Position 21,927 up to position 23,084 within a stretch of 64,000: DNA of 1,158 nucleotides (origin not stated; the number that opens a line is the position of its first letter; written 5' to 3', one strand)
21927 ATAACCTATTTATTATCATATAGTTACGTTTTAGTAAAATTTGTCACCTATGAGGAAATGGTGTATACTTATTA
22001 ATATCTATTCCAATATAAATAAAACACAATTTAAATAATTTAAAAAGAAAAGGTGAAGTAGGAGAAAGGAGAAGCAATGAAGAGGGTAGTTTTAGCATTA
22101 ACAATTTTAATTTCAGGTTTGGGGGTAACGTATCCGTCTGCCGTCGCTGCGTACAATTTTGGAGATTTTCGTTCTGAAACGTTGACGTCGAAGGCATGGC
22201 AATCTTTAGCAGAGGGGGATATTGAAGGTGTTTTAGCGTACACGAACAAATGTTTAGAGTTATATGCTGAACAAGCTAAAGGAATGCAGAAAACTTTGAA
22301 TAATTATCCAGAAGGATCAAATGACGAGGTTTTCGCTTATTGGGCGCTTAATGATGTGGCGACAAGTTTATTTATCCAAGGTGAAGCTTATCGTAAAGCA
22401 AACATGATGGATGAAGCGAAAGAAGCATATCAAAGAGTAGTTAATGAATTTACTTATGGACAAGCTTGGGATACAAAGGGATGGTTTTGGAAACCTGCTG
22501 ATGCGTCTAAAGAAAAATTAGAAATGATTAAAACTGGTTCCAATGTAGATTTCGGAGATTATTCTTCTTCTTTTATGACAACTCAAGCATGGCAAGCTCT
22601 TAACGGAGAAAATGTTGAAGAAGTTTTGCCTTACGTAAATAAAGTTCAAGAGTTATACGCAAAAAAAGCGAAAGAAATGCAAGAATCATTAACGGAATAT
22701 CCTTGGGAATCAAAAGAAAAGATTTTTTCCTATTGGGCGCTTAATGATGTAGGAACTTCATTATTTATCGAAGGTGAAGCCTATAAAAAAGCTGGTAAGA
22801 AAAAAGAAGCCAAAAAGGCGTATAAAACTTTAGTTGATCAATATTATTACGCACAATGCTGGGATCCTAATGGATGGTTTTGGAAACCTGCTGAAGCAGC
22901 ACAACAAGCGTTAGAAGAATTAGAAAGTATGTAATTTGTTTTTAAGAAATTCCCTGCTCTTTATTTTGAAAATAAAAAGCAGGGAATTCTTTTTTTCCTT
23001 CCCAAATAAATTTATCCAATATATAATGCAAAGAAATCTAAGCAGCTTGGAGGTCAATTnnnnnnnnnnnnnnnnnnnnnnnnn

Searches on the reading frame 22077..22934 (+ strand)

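Call 84: search_protein_families(library=pfam, proteins=[window:22077-22934:+], max_evalue=0.001)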
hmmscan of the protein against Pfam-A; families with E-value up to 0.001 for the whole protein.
window:22077-22934:+ (285 aa): 3 families
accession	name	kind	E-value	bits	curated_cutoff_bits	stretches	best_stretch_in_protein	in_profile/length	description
PF13174.12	TPR_6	-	5.2e-11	42.9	26.3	1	97-125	2-30/33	Tetratricopeptide repeat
PF00515.34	TPR_1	-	2.5e-06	27.5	27.8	0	98-121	4-27/34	Tetratricopeptide repeat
PF07719.23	TPR_2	-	6.5e-06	26.3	27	0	96-122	2-28/34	Tetratricopeptide repeat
